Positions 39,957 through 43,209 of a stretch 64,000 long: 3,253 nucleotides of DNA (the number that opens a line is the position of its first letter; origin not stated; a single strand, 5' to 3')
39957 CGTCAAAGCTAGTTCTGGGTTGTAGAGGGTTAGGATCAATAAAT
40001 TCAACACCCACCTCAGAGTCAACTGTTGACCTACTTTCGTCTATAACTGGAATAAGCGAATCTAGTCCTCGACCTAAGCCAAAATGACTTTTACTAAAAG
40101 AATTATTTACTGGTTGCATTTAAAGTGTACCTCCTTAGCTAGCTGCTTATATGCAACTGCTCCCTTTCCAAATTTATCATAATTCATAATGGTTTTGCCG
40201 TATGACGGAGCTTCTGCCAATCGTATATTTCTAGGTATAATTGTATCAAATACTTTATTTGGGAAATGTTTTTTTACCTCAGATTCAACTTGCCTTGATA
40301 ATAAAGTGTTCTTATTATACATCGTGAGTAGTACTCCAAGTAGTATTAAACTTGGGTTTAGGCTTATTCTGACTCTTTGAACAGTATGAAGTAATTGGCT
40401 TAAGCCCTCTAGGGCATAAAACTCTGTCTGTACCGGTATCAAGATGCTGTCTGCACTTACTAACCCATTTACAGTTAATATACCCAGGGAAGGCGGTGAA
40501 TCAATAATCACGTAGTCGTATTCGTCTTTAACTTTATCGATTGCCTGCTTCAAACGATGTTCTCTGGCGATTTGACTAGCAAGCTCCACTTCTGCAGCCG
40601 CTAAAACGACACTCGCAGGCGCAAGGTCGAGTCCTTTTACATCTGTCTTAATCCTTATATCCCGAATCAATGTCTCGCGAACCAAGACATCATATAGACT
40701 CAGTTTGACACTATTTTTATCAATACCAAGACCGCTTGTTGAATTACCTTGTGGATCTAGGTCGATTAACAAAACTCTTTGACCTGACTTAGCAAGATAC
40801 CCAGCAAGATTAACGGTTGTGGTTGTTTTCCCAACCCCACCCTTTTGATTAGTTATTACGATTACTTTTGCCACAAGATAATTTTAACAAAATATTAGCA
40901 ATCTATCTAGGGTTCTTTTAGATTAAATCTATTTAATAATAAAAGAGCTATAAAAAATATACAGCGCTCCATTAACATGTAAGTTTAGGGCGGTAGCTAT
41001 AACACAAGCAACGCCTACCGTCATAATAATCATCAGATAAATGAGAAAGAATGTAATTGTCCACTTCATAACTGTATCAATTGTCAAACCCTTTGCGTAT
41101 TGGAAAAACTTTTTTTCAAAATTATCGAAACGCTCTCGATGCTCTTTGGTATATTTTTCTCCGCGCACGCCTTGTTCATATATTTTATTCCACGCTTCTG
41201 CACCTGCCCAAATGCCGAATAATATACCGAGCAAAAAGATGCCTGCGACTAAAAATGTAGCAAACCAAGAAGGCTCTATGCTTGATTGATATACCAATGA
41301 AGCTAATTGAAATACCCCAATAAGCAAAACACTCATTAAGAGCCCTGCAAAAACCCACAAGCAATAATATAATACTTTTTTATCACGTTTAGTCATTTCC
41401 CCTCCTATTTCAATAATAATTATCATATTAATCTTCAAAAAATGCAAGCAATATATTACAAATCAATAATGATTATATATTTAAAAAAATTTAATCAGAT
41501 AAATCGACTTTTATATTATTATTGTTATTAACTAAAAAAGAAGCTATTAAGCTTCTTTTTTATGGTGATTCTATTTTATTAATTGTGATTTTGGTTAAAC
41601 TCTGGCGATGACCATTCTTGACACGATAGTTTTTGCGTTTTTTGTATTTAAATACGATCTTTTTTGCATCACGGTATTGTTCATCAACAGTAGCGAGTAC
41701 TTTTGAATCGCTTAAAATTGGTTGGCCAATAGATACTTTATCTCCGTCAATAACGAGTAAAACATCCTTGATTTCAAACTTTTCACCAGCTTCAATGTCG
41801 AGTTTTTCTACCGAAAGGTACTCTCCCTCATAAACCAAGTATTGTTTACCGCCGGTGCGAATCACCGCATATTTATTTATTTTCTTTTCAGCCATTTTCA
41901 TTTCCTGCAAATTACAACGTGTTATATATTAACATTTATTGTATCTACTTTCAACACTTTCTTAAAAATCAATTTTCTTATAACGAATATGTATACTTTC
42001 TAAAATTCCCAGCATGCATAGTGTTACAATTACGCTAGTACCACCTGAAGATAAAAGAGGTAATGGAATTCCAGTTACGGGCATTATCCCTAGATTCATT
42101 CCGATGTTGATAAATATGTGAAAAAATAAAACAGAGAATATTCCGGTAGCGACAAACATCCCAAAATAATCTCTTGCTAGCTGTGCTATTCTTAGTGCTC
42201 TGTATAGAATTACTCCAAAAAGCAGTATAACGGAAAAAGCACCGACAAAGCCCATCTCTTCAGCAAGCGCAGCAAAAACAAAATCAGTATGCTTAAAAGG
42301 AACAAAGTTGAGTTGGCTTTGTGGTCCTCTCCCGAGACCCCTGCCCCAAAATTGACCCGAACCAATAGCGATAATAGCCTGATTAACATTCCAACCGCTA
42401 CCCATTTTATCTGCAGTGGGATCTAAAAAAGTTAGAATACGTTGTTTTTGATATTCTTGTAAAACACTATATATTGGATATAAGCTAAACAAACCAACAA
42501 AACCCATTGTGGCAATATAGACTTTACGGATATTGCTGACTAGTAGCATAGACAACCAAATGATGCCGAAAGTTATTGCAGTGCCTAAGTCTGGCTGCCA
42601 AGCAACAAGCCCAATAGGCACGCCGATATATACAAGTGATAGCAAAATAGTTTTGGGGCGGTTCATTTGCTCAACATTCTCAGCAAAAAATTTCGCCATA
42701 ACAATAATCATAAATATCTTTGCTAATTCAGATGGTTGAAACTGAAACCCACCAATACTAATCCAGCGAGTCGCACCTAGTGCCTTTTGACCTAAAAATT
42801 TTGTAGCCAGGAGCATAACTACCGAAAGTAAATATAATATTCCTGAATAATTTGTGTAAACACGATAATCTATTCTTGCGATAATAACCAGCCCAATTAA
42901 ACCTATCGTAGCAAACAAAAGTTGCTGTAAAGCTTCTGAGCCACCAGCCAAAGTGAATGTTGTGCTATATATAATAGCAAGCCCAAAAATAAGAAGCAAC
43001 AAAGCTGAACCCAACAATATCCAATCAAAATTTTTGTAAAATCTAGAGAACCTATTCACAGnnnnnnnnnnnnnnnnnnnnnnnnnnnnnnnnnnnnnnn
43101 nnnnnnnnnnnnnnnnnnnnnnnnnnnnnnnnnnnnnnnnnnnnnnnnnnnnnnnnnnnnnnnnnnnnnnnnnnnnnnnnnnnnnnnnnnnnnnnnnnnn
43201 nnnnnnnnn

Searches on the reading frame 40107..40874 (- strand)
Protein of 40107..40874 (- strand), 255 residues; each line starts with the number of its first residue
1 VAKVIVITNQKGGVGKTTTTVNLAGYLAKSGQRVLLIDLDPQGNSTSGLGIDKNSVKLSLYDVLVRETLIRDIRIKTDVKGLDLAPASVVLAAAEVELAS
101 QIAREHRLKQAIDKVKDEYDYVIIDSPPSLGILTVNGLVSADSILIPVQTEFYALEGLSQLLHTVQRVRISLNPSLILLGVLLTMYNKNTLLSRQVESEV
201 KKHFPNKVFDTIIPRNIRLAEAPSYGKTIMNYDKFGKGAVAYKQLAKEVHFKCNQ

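Call 32: search_protein_families(library=pfam, proteins=[window:40107-40874:-], max_evalue=0.001)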
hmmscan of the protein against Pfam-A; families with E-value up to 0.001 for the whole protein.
window:40107-40874:- (255 aa): 10 families
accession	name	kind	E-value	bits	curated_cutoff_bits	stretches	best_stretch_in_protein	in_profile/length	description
PF13614.12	AAA_31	-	9.8e-68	228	27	1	3-176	2-175/177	AAA domain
PF01656.29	CbiA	-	8.5e-31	107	25.4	1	5-229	1-125/125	CobQ/CobB/MinD/ParA nucleotide binding domain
PF09140.17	MipZ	-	4.1e-15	56.2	20.7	1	3-161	1-142/262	ATPase MipZ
PF10609.15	ParA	-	1.7e-12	47.8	27.1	1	2-146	3-141/246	NUBPL iron-transfer P-loop NTPase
PF00142.24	Fer4_NifH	-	9.1e-11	42.2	25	1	10-250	7-245/271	4Fe-4S iron sulfur cluster binding proteins, NifH/frxC family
PF06564.18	CBP_BcsQ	-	8.1e-10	39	21.3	1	3-152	2-149/234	Cellulose biosynthesis protein BcsQ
PF02374.21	ArsA_ATPase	-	1.1e-08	35.2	24.3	1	6-128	4-134/305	Anion-transporting ATPase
PF16575.11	CLP1_P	-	0.00024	21.4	26.6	0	13-44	4-35/188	mRNA cleavage and polyadenylation factor CLP1 P-loop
PF07015.17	VirC1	-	0.00053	19.8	24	0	3-40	2-39/231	VirC1 protein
PF00448.28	SRP54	-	0.00079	19.5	22.7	0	13-40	11-38/196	SRP54-type protein, GTPase domain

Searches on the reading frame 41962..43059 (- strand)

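Call 32: search_protein_families(library=pfam, proteins=[window:41962-43059:-], max_evalue=0.001)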
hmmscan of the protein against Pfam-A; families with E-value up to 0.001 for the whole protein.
window:41962-43059:- (365 aa): 1 family
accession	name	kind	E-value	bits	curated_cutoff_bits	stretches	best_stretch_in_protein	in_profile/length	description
PF01098.24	FTSW_RODA_SPOVE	-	7e-96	321.7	26.4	1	16-359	5-353/356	Cell cycle protein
